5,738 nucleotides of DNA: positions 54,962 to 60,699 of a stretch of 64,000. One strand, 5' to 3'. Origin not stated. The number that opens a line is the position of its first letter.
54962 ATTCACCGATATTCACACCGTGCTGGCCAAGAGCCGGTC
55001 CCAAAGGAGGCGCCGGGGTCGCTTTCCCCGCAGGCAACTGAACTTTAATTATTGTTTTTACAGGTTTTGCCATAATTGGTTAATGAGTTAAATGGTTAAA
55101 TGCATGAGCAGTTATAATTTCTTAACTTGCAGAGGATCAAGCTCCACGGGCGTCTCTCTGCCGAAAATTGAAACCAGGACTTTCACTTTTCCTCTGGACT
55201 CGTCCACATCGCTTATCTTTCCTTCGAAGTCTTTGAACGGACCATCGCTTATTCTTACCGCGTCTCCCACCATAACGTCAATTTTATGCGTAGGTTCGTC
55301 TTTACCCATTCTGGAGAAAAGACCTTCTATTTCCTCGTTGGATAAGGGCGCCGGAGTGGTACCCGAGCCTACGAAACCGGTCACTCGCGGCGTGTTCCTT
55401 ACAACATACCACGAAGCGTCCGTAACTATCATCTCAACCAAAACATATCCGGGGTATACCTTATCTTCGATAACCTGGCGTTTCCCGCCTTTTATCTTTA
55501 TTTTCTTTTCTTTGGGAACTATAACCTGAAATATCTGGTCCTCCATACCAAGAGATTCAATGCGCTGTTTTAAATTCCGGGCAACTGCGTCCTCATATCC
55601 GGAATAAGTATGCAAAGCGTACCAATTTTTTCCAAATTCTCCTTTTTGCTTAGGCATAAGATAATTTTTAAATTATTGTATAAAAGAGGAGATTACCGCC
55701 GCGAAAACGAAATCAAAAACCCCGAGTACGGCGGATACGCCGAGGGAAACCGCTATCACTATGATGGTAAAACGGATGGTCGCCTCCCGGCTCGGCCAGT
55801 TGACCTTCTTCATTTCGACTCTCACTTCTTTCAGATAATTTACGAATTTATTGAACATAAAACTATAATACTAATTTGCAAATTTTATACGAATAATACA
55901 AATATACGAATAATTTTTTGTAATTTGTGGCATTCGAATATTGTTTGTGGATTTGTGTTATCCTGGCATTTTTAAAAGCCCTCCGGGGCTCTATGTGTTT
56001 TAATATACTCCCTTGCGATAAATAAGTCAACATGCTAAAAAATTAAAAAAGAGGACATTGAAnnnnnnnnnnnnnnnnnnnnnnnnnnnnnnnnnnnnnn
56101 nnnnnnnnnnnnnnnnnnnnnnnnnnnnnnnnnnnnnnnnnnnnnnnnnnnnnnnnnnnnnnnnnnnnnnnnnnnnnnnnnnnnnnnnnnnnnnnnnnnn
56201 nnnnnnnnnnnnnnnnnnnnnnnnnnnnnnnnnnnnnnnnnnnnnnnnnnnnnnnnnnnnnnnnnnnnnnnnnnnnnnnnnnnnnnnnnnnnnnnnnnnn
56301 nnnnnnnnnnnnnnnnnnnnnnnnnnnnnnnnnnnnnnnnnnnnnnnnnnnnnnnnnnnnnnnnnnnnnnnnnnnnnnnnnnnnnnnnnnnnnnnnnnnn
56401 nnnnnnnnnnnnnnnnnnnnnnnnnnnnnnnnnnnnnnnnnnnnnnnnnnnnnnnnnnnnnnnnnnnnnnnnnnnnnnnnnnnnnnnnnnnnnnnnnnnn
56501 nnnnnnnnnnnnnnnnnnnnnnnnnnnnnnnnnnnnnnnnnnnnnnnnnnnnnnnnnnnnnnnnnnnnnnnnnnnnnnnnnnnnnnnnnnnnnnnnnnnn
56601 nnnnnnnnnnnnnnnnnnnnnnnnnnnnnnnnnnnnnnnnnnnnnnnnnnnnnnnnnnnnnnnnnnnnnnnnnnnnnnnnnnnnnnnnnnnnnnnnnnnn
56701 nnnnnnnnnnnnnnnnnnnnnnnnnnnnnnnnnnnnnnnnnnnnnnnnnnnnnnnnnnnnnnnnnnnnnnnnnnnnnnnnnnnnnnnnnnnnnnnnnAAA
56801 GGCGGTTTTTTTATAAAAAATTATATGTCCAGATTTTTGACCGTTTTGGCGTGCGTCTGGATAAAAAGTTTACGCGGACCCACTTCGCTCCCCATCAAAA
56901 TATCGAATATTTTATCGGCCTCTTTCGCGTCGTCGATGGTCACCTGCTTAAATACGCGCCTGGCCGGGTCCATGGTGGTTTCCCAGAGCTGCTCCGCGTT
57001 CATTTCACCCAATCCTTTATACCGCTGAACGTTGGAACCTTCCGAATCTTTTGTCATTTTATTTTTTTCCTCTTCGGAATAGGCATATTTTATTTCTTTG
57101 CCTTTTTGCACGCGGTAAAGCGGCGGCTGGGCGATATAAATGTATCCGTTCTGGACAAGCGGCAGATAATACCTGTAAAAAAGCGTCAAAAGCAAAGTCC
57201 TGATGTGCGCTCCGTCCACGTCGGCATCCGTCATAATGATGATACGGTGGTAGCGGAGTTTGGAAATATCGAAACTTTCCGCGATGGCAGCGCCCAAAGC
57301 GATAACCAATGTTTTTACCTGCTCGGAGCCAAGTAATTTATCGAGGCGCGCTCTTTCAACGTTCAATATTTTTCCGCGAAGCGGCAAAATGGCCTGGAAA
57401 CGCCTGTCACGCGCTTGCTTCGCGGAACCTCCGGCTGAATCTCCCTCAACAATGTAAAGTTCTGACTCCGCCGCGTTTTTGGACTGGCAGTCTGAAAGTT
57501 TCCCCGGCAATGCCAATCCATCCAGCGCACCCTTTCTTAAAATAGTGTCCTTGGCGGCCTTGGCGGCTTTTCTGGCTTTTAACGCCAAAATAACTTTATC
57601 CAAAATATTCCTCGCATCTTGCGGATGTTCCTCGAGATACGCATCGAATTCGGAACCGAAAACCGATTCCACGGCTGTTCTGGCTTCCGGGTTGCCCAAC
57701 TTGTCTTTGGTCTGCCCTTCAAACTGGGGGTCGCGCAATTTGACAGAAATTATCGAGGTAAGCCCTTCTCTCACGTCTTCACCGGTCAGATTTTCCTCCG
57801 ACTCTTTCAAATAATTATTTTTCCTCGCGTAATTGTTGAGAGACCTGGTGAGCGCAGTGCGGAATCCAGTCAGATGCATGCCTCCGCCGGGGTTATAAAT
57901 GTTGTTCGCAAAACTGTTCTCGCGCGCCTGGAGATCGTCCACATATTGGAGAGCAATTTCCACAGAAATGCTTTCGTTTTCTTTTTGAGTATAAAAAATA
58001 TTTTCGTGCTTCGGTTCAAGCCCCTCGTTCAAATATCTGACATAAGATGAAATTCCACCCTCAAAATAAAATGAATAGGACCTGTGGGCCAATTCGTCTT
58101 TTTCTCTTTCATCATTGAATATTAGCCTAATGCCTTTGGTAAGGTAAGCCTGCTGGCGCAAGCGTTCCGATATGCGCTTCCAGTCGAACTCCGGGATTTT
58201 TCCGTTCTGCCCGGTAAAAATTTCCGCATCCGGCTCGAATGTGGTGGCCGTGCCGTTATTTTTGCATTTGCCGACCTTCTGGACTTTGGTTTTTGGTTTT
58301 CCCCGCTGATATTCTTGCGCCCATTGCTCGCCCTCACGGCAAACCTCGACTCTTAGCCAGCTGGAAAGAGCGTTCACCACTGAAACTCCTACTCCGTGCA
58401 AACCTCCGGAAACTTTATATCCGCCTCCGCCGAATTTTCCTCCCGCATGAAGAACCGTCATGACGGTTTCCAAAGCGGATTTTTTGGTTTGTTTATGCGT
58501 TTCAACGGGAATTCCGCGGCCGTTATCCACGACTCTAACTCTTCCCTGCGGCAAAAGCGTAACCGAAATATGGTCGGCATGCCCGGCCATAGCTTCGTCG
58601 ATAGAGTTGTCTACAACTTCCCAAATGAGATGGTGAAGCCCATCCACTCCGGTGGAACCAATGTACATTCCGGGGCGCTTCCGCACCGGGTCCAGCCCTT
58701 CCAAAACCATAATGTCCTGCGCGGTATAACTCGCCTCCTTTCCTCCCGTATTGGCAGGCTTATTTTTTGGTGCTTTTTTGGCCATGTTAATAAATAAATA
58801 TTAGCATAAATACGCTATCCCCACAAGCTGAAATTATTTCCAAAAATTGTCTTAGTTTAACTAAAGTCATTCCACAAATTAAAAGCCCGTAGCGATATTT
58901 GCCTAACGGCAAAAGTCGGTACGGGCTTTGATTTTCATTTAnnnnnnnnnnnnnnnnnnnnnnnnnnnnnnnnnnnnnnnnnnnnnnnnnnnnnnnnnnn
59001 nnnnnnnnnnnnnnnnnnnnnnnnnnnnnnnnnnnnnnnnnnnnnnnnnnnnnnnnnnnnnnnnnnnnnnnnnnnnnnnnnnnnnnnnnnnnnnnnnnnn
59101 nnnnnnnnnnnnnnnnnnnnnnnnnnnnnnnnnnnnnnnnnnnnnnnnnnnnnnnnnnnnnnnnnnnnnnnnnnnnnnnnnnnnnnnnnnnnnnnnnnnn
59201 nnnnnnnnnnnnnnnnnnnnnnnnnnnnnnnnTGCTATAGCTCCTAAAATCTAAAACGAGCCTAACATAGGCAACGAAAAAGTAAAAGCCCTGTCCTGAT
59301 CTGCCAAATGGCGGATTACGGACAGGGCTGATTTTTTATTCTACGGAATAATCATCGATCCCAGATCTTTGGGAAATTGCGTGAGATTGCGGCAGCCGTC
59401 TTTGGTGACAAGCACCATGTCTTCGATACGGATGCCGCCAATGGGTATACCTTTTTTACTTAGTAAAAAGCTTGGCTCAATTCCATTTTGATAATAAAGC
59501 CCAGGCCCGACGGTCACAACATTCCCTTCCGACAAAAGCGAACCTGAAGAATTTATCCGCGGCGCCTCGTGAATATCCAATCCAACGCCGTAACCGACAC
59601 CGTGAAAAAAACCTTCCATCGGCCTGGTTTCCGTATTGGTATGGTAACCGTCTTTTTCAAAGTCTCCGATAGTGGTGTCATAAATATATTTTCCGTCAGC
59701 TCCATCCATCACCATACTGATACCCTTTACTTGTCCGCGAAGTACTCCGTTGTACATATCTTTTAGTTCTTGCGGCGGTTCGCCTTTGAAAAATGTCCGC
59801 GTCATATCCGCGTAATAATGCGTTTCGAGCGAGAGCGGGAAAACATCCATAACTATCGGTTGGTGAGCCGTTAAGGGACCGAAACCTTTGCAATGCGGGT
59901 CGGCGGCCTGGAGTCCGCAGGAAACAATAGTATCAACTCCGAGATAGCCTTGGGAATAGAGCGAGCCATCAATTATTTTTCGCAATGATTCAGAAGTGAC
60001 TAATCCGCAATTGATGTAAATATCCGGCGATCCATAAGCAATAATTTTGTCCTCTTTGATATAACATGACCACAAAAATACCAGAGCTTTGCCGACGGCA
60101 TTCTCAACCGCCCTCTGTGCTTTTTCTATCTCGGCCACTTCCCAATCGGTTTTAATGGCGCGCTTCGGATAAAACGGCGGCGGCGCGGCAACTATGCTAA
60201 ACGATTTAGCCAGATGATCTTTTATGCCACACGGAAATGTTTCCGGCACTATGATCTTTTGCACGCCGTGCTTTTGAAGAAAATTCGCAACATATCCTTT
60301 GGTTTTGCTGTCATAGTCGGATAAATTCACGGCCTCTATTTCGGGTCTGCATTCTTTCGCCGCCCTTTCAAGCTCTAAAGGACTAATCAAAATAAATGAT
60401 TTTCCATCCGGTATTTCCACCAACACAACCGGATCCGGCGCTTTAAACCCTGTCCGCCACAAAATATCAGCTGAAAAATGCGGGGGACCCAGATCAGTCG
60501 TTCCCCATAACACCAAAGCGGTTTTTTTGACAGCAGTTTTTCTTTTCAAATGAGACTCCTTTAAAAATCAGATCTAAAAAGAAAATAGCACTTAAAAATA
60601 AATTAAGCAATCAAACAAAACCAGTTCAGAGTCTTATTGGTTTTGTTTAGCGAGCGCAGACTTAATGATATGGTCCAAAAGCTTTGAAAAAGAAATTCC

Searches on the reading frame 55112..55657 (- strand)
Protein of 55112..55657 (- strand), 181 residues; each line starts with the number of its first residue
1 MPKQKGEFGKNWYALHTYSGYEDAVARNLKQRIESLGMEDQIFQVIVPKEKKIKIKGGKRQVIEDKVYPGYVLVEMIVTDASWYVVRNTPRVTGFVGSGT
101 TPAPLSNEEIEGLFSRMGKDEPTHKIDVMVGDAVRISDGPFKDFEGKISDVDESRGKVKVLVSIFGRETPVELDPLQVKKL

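Call 72: search_protein_families(library=ncbifam, proteins=[window:55112-55657:-], max_evalue=0.0001)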
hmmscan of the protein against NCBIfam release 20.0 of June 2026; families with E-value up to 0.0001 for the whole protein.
window:55112-55657:- (181 aa): 7 families
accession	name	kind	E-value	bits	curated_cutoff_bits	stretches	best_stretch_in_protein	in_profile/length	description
TIGR00922.1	nusG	equivalog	6.3e-62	208.4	135.7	1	12-180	1-171/172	transcription termination/antitermination protein NusG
TIGR01956.2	NusG_myco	equivalog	9.3e-40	136.7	150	2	11-110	2-132/239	transcription termination/antitermination protein NusG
NF033641.1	antiterm_LoaP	exception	3e-28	99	125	1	12-173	1-159/166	antiterminator LoaP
TIGR01955.1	RfaH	equivalog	1.4e-16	60.9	144.5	1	35-174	15-154/159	transcription/translation regulatory transformer protein RfaH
NF033644.1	antiterm_UpxY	subfamily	1e-14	54.8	100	1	12-164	1-148/164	UpxY family transcription antiterminator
NF006534.0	PRK09014.1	equivalog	7.3e-12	45.5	124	1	37-176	20-157/162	transcription/translation regulatory transformer protein RfaH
TIGR00405.1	KOW_elon_Spt5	equivalog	2.1e-08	34.3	69.95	1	66-161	35-120/145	transcription elongation factor Spt5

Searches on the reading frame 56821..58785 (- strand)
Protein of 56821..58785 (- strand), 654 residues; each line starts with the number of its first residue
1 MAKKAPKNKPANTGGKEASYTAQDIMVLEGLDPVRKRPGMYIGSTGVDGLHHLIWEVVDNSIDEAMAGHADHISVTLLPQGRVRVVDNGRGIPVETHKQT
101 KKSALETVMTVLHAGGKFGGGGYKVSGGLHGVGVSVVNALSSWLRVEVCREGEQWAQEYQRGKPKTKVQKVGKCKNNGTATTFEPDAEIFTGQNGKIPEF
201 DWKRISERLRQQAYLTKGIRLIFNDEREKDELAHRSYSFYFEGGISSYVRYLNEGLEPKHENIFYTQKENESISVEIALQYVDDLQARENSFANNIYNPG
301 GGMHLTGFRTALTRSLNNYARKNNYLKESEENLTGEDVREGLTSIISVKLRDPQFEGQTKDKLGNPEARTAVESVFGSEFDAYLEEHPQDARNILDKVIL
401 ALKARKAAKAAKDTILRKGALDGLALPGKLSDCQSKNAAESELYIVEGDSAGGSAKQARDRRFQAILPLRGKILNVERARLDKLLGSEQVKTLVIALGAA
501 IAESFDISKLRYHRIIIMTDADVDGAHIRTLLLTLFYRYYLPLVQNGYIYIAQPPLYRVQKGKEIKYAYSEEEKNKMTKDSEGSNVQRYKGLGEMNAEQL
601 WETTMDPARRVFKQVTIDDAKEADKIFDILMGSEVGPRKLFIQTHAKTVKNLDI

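Call 71: search_protein_families(library=pfam, proteins=[window:56821-58785:-], max_evalue=0.001)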
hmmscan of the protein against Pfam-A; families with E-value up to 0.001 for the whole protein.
window:56821-58785:- (654 aa): 4 families
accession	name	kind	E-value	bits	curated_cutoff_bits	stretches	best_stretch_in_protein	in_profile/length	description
PF00204.31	DNA_gyraseB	-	2.7e-58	196.7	27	1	244-413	1-172/173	DNA gyrase B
PF00986.26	DNA_gyraseB_C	-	9.8e-29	99.7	29.8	1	583-643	3-63/63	DNA gyrase B subunit, carboxyl terminus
PF01751.28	Toprim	-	1.1e-19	70.9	23.1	1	442-553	1-95/96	Toprim domain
PF02518.31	HATPase_c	-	4.4e-15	56.5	26.4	1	48-148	4-91/111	Histidine kinase-, DNA gyrase B-, and HSP90-like ATPase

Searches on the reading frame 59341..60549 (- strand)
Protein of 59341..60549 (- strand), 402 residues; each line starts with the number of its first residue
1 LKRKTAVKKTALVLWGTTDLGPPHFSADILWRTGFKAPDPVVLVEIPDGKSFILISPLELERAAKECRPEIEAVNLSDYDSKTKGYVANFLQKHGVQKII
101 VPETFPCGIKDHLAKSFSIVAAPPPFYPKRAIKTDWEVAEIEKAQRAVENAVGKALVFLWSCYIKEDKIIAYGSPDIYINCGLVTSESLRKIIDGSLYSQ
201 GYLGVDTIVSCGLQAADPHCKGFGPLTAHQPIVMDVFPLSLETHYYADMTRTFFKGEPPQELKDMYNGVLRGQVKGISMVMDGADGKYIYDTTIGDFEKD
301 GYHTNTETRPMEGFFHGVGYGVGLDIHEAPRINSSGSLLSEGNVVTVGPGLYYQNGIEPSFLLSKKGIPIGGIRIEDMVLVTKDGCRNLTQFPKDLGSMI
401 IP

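Call 71: search_protein_families(library=pfam, proteins=[window:59341-60549:-], max_evalue=0.001)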
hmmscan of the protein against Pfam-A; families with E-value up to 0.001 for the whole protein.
window:59341-60549:- (402 aa): 1 family
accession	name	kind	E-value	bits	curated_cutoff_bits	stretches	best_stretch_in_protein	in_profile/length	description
PF00557.29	Peptidase_M24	-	3.4e-35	122.2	23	1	141-383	3-208/208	Metallopeptidase family M24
